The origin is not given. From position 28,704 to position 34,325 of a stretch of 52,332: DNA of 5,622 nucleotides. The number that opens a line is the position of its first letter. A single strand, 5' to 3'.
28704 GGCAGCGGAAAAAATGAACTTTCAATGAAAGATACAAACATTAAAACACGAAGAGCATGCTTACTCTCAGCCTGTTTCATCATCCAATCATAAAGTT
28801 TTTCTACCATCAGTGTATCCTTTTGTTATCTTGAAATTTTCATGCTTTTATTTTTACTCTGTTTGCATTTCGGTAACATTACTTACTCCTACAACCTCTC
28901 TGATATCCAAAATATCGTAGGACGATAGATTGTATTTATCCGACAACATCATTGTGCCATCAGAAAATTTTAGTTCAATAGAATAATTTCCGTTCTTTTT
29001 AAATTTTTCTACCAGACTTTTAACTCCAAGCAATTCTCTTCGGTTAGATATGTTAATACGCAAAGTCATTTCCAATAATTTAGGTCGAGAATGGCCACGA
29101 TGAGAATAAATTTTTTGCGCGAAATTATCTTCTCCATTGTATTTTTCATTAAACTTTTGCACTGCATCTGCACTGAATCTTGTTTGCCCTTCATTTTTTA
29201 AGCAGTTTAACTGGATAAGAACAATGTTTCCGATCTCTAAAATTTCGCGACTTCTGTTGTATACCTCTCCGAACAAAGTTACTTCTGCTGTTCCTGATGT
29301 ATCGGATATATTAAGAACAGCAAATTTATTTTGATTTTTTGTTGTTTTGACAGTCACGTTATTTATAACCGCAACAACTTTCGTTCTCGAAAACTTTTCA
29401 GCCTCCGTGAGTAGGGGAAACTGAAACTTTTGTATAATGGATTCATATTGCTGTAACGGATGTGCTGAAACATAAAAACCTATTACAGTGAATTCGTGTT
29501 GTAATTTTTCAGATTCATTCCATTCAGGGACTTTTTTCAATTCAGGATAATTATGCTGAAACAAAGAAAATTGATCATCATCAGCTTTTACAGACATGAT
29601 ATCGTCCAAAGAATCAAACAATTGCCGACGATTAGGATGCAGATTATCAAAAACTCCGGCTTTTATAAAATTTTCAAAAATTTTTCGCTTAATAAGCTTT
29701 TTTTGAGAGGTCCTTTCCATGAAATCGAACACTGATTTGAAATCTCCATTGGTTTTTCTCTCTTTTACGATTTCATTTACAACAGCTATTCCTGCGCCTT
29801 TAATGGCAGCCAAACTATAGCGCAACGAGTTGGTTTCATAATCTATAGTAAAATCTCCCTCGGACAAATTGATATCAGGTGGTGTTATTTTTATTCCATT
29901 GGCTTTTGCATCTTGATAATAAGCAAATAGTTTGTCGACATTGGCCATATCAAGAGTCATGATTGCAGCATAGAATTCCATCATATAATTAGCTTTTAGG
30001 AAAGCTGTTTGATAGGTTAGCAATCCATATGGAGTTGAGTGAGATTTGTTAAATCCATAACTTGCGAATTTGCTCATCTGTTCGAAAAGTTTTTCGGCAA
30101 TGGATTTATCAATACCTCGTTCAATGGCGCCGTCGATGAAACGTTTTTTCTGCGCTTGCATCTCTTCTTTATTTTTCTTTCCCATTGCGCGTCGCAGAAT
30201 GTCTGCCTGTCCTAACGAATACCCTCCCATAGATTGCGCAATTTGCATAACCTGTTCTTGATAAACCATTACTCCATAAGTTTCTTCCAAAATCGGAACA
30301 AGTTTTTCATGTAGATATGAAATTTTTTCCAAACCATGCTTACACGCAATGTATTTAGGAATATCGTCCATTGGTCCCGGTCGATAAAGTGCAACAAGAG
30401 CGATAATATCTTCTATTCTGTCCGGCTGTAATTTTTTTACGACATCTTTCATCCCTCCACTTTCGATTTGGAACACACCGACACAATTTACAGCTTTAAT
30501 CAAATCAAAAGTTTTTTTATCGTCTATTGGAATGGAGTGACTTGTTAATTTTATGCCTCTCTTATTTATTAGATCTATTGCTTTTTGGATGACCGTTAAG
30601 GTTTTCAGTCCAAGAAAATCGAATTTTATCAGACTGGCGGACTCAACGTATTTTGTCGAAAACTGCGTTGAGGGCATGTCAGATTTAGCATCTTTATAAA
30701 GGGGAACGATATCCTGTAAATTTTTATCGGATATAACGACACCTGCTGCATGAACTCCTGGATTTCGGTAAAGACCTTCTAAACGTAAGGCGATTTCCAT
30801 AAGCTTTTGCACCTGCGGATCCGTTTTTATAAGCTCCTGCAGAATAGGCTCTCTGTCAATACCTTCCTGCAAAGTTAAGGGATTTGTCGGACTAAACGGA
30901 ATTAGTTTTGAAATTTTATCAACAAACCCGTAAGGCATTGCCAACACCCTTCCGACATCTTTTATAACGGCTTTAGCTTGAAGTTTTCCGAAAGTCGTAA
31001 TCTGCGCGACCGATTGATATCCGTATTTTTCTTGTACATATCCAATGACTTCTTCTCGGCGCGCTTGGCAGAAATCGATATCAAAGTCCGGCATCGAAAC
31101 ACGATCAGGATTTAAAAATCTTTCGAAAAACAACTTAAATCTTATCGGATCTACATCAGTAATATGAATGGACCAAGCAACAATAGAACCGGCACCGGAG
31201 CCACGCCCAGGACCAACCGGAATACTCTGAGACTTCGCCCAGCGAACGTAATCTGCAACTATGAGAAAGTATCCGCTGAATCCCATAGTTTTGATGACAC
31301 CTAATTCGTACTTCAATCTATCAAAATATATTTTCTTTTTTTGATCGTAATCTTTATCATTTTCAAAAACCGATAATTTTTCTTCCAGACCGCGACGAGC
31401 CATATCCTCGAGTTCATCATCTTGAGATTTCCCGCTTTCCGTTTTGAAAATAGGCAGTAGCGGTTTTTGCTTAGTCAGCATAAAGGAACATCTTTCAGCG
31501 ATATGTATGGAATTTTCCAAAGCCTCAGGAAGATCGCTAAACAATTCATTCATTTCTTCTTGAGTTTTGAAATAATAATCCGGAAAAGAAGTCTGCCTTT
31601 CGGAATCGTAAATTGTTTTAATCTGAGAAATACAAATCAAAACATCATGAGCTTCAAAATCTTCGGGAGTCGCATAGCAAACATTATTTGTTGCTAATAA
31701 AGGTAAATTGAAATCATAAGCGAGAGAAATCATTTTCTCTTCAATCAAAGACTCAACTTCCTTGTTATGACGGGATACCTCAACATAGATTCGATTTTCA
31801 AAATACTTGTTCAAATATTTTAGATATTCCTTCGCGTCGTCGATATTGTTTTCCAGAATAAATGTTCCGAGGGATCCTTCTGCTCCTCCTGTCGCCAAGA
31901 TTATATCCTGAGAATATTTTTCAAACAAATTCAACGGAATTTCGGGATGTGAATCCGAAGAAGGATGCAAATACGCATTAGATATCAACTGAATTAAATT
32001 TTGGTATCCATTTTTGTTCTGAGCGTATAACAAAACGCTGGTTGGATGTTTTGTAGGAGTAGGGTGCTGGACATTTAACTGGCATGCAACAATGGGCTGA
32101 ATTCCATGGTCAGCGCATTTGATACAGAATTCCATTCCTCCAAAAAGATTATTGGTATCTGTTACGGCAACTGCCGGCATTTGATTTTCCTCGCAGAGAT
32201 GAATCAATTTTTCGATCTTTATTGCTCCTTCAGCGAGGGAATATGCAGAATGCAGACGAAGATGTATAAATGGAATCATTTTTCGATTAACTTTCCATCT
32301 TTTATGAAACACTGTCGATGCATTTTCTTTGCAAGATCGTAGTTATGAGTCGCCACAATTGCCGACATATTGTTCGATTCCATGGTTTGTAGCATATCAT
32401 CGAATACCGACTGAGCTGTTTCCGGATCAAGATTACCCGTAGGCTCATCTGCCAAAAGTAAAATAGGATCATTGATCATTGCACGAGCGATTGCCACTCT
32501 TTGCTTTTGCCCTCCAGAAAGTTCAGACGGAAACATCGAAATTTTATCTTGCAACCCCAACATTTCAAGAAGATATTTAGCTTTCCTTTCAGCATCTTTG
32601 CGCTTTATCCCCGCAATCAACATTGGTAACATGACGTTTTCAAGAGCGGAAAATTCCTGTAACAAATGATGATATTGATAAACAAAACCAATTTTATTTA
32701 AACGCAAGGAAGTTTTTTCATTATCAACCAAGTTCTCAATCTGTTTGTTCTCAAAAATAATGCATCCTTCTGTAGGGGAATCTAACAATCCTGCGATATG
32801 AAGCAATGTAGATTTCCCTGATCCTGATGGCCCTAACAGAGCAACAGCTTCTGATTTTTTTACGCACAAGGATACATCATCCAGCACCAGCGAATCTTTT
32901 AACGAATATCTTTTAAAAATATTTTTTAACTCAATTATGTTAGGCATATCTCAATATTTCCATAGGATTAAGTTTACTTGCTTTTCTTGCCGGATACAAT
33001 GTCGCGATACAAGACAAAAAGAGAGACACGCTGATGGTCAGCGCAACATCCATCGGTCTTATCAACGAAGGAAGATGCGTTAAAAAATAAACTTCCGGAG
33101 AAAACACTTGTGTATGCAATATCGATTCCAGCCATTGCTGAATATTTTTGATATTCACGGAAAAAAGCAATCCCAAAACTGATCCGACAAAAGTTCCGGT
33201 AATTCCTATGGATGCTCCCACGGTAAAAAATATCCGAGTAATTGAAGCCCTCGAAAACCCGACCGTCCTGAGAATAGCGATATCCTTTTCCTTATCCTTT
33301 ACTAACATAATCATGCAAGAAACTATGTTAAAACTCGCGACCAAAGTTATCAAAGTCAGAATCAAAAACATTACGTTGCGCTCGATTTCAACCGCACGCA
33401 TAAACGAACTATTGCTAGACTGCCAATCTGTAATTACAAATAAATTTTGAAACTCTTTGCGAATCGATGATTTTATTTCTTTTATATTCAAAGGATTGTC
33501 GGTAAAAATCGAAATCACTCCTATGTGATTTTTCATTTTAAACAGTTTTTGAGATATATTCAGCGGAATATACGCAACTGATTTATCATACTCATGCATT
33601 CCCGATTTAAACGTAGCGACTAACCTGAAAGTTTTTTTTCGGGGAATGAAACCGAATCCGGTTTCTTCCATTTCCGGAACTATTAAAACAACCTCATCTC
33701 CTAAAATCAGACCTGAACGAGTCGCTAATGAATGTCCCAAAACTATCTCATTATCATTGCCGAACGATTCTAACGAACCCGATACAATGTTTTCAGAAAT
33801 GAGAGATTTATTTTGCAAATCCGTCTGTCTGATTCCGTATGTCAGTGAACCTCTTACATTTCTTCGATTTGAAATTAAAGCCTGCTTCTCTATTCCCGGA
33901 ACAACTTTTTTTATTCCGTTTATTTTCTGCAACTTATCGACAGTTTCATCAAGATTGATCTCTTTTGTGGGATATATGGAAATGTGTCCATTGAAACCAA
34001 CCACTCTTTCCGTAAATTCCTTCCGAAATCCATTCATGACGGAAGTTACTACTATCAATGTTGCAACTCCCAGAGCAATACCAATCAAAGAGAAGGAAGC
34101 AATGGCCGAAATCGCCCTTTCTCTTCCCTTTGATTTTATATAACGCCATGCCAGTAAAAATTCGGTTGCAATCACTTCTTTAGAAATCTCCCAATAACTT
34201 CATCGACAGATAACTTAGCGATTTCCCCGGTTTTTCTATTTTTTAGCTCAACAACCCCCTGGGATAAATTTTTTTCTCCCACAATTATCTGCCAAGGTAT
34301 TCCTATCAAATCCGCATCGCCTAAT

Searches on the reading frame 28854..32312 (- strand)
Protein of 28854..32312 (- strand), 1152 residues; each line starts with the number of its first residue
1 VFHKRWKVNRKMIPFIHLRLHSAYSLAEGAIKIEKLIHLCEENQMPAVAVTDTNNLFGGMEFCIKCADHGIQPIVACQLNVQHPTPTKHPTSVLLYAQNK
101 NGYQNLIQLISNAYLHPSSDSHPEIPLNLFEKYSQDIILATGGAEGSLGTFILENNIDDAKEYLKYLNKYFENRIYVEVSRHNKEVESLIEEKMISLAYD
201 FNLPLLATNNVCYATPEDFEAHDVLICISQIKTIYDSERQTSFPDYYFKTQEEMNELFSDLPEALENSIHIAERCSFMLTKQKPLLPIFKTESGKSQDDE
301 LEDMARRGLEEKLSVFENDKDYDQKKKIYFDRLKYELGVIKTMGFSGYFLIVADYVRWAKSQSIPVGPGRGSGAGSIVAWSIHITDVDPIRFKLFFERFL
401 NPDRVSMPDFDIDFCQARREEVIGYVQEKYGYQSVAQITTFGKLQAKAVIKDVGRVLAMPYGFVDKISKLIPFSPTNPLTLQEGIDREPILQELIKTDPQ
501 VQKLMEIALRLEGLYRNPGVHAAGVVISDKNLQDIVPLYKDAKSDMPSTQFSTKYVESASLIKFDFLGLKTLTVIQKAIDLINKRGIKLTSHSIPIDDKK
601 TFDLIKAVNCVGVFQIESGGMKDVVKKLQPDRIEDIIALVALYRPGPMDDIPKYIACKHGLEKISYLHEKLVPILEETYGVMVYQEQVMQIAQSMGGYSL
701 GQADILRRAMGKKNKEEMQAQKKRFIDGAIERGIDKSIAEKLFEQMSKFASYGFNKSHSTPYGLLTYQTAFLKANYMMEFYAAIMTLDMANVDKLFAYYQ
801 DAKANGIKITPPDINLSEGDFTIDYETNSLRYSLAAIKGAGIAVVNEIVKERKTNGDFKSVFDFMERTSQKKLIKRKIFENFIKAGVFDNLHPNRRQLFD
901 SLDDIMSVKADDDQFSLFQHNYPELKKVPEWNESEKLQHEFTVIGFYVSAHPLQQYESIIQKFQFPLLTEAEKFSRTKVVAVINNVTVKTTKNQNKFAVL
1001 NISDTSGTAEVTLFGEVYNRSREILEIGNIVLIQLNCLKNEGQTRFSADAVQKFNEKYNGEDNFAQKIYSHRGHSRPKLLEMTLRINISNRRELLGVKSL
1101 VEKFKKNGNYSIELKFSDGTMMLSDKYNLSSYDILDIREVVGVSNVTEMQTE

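Call 35: search_protein_families(library=pfam, proteins=[window:28854-32312:-], max_evalue=0.001)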
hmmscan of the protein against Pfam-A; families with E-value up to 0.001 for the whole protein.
window:28854-32312:- (1152 aa): 5 families
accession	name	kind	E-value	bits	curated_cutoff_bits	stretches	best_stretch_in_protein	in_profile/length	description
PF07733.18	DNA_pol3_alpha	-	1.1e-99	333.7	23.9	1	300-568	2-260/260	Bacterial DNA polymerase III alpha NTPase domain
PF17657.6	DNA_pol3_finger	-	1.9e-66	222.9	22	1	571-733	1-166/166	Bacterial DNA polymerase III alpha subunit finger domain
PF02811.25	PHP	-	5e-41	141.2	26.4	1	17-182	1-164/164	PHP domain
PF14579.12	HHH_6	-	4.4e-26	91.3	25.6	1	806-898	1-90/90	Helix-hairpin-helix motif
PF01336.31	tRNA_anti-codon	-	7.6e-05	23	27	1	979-1033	3-53/75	OB-fold nucleic acid binding domain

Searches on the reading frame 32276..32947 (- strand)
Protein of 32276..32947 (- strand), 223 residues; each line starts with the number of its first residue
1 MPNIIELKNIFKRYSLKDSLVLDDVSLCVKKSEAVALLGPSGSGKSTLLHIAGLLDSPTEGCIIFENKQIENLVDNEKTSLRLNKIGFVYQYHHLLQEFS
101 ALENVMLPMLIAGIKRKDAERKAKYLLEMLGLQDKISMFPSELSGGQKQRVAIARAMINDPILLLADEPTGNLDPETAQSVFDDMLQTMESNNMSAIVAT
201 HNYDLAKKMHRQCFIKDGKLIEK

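Call 35: search_protein_families(library=pfam, proteins=[window:32276-32947:-], max_evalue=0.001)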
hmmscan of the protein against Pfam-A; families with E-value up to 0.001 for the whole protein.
window:32276-32947:- (223 aa): 5 families
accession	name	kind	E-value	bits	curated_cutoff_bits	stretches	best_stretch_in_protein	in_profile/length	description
PF00005.33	ABC_tran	-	3.2e-32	112.4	25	1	22-170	1-136/137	ABC transporter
PF02463.25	SMC_N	-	6.5e-06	26.2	40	1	33-213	25-209/220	RecF/RecN/SMC N terminal domain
PF13304.12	AAA_21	-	3.4e-05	24.5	27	0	36-55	3-22/304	AAA domain, putative AbiEii toxin, Type IV TA system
PF13555.12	AAA_29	-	0.00023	21.3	27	1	26-49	16-39/61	P-loop containing region of AAA domain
PF20703.3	nSTAND1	-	0.00077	19.6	27.1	1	27-59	28-59/379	Novel STAND NTPase 1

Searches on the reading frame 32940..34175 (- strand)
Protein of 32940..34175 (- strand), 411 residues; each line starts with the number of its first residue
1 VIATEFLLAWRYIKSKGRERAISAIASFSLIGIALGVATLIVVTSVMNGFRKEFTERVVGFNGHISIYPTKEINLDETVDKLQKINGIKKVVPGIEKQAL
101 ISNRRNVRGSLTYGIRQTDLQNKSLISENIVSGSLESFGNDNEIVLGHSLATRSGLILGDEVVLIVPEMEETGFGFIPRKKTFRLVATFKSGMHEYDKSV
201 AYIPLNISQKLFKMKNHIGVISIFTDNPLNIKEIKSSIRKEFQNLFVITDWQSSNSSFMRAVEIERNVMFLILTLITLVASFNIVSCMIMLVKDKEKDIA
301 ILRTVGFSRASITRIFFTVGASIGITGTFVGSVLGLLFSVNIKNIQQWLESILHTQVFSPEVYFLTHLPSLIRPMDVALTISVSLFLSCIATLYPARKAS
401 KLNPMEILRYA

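Call 36: search_protein_families(library=pfam, proteins=[window:32940-34175:-], max_evalue=0.001)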
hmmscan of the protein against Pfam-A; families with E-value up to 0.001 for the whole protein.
window:32940-34175:- (411 aa): 2 families
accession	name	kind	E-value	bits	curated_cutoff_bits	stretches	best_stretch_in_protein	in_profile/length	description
PF02687.27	FtsX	-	2.3e-15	57.2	25.5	1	271-404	2-120/120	FtsX-like permease C-terminal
PF12704.14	MacB_PCD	-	1e-13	52.5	27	1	29-240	4-206/207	MacB-like periplasmic core domain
